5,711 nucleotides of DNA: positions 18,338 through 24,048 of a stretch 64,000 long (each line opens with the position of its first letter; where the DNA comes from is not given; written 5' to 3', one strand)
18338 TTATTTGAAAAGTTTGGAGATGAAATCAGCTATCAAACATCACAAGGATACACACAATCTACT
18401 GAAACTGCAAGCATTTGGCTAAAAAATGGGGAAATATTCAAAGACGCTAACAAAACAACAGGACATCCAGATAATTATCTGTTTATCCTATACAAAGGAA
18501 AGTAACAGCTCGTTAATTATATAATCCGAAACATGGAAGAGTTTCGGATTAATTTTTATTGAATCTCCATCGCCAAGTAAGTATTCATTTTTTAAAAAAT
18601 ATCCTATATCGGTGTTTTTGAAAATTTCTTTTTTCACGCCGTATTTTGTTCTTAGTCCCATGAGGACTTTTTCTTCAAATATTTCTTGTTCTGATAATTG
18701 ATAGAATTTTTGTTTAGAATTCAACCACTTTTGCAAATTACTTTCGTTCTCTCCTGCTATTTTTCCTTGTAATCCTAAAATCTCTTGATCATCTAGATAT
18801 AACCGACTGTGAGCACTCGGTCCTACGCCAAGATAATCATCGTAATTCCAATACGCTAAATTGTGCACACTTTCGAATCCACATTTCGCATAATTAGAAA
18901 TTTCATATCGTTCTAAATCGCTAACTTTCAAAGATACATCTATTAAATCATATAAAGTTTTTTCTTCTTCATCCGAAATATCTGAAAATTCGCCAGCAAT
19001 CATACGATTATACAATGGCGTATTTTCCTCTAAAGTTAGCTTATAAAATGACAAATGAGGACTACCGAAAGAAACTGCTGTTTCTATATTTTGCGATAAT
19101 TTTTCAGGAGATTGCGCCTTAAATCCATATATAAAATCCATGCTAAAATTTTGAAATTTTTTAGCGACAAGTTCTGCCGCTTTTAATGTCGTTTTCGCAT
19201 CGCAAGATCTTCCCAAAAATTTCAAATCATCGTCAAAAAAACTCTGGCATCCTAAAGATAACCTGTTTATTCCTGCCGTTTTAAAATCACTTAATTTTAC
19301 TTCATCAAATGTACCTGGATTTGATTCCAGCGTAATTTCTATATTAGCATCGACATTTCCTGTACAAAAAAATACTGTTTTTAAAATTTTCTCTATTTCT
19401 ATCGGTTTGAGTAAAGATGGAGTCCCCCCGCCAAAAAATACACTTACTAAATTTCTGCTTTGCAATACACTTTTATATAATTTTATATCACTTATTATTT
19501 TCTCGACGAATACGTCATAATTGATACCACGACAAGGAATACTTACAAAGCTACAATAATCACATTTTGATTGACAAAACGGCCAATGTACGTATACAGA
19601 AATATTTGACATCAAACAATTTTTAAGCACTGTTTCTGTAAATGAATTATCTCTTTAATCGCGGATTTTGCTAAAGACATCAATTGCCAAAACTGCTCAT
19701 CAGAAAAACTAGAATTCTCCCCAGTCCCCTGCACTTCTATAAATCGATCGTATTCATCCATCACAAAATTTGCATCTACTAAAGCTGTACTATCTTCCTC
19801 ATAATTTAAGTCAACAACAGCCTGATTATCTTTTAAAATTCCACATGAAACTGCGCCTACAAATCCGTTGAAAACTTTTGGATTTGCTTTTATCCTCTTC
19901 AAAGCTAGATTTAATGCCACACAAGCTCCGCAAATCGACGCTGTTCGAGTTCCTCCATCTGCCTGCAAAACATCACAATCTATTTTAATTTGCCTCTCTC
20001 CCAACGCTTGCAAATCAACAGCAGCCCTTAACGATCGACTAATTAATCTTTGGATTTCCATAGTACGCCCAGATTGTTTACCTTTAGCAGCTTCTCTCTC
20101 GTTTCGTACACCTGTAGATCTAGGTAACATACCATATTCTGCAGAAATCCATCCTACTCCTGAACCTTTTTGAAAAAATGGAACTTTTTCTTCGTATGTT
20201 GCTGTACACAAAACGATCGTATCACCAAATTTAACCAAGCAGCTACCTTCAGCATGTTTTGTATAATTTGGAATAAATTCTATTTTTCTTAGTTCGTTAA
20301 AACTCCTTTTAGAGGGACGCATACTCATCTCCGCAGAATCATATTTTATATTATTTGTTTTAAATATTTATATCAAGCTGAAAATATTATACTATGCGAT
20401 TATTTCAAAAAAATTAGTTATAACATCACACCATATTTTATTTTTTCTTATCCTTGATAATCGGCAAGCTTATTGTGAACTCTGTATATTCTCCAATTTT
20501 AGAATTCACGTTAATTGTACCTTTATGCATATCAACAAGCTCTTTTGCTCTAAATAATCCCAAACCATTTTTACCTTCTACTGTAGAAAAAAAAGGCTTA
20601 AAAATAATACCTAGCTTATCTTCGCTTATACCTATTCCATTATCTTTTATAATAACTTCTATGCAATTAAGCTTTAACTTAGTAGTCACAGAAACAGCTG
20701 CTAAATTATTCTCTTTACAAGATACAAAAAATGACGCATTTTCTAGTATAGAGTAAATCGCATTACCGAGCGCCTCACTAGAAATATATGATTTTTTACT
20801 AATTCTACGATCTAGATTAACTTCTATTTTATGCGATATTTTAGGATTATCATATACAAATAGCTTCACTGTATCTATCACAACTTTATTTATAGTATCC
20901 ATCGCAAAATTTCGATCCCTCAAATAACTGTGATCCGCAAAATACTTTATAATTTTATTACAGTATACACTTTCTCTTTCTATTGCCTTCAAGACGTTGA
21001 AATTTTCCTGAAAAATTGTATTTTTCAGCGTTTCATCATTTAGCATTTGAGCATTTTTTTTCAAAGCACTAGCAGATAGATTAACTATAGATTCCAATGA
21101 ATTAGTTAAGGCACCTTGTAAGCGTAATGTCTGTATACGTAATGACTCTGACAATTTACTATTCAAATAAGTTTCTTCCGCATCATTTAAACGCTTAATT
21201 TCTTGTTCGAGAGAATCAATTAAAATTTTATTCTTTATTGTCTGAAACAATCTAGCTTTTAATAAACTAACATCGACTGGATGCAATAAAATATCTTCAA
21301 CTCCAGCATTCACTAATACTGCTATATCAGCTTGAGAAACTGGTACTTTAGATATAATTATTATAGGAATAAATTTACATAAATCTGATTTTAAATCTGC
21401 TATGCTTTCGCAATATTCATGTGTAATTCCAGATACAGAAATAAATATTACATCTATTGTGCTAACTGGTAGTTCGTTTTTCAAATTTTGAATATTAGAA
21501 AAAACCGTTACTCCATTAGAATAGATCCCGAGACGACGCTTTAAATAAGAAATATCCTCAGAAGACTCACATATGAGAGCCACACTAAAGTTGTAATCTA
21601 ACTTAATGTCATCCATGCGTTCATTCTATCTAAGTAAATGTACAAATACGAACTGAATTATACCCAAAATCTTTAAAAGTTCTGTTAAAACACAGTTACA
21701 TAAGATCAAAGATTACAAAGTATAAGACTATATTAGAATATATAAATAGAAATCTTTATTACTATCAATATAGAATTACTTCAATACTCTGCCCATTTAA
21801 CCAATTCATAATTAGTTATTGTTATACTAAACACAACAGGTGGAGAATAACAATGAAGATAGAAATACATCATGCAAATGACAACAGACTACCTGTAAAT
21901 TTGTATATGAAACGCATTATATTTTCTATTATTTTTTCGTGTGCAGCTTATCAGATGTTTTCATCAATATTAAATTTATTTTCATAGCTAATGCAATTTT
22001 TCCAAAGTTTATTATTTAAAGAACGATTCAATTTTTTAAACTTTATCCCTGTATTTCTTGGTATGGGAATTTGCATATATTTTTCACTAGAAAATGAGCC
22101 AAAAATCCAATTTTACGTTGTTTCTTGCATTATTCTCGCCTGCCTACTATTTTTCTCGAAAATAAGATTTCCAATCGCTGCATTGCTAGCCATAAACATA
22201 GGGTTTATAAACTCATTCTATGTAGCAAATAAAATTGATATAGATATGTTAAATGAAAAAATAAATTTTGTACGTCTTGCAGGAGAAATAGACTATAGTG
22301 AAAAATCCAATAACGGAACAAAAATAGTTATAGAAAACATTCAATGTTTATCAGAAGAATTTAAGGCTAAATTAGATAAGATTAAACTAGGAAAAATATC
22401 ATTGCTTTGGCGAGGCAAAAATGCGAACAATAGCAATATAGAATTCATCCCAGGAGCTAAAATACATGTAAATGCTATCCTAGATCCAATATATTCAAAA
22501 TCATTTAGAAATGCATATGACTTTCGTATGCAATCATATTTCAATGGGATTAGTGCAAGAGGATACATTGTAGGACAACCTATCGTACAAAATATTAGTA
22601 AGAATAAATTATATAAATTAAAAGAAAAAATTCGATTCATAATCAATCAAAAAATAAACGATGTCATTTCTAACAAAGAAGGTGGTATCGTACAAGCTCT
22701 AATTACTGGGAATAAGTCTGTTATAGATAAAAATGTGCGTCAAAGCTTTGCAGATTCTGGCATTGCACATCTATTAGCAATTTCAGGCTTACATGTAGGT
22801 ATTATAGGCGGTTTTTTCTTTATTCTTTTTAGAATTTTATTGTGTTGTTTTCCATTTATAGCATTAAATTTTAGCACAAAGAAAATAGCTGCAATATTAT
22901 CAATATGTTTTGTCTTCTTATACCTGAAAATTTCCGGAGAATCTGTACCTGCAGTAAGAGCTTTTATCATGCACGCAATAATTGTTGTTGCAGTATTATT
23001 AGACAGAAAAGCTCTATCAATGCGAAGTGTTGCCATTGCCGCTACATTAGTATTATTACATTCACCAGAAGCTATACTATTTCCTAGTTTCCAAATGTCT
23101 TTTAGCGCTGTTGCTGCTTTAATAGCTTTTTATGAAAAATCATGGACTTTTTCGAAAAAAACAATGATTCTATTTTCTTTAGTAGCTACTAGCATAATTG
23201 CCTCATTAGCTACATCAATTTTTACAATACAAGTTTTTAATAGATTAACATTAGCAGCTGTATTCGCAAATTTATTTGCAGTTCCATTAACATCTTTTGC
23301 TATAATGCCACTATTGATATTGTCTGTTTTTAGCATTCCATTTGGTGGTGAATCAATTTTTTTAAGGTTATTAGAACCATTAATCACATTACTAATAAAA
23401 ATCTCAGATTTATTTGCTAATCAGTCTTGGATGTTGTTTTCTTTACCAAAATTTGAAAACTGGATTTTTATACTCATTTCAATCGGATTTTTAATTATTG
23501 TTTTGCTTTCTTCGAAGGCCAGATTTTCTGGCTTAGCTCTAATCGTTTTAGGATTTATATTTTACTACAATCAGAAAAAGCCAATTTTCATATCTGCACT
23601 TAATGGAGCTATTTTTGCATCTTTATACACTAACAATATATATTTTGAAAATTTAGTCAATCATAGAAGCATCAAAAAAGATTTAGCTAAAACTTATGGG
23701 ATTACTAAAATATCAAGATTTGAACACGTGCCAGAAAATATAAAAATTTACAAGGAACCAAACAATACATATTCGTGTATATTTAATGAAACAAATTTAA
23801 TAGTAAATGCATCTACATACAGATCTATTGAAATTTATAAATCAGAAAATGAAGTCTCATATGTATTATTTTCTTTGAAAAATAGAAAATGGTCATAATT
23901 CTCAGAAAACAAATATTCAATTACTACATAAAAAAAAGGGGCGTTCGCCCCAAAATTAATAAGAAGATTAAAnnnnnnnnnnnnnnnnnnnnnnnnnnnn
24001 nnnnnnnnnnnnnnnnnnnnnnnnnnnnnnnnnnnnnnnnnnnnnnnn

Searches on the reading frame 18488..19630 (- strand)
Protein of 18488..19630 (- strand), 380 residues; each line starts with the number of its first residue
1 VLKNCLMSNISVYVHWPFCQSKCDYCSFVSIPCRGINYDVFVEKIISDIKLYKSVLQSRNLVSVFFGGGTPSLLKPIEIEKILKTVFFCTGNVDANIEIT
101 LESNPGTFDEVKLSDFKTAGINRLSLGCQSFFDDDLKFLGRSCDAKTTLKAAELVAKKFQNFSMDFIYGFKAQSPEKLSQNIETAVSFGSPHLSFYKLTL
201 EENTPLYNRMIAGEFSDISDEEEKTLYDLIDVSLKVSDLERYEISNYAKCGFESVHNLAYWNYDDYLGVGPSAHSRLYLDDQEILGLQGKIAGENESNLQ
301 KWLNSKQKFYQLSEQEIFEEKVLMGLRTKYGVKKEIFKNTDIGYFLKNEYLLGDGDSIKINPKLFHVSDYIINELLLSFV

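Call 19: search_protein_families(library=pfam, proteins=[window:18488-19630:-], max_evalue=0.001)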
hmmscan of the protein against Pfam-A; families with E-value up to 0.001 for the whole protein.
window:18488-19630:- (380 aa): 1 family
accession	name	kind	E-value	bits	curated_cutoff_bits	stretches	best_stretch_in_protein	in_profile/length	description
PF04055.27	Radical_SAM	-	1.5e-20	74.5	29.5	1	13-180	1-161/166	Radical SAM superfamily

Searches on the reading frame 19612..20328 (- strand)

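Call 19: search_protein_families(library=pfam, proteins=[window:19612-20328:-], max_evalue=0.001)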
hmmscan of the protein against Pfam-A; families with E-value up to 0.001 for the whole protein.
window:19612-20328:- (238 aa): 2 families
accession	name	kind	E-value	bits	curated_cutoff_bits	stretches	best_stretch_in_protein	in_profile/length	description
PF01138.27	RNase_PH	-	9.3e-31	107.4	25.5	1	12-142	1-127/130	3' exoribonuclease family, domain 1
PF03725.20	RNase_PH_C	-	4.8e-12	46.1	20.8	1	155-222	1-66/67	3' exoribonuclease family, domain 2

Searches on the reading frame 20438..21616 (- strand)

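Call 19: search_protein_families(library=pfam, proteins=[window:20438-21616:-], max_evalue=0.001)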
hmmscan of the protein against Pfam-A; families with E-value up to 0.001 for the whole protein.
window:20438-21616:- (392 aa): 1 family
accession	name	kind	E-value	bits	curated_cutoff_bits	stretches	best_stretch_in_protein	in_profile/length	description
PF02518.31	HATPase_c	-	1.1e-15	58.4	26.4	1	282-386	5-109/111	Histidine kinase-, DNA gyrase B-, and HSP90-like ATPase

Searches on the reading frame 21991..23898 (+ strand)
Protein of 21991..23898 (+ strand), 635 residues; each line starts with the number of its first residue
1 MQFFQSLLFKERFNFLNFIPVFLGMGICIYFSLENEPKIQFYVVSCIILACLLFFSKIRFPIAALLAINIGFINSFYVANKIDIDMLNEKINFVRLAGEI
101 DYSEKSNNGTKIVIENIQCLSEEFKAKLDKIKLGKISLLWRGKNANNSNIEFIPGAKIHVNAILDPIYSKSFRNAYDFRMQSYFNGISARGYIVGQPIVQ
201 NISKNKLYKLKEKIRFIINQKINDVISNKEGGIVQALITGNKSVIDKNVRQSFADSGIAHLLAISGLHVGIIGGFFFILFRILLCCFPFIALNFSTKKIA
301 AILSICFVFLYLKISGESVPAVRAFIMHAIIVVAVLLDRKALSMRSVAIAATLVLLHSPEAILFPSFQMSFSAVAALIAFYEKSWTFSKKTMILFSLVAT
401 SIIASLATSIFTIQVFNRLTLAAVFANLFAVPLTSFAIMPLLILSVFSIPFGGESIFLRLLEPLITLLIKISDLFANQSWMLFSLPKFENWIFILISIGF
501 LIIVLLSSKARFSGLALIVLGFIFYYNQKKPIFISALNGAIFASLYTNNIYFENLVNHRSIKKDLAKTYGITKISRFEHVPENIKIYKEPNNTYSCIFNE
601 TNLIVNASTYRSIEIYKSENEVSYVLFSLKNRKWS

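Call 19: search_protein_families(library=pfam, proteins=[window:21991-23898:+], max_evalue=0.001)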
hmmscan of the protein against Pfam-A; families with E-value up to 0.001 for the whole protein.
window:21991-23898:+ (635 aa): 2 families
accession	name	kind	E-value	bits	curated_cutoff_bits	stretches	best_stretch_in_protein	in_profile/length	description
PF03772.21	Competence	-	1e-57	196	23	1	237-508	1-268/270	Competence protein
PF13567.11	DUF4131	-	1.5e-07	31.7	31.6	1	41-196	9-162/165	Domain of unknown function (DUF4131)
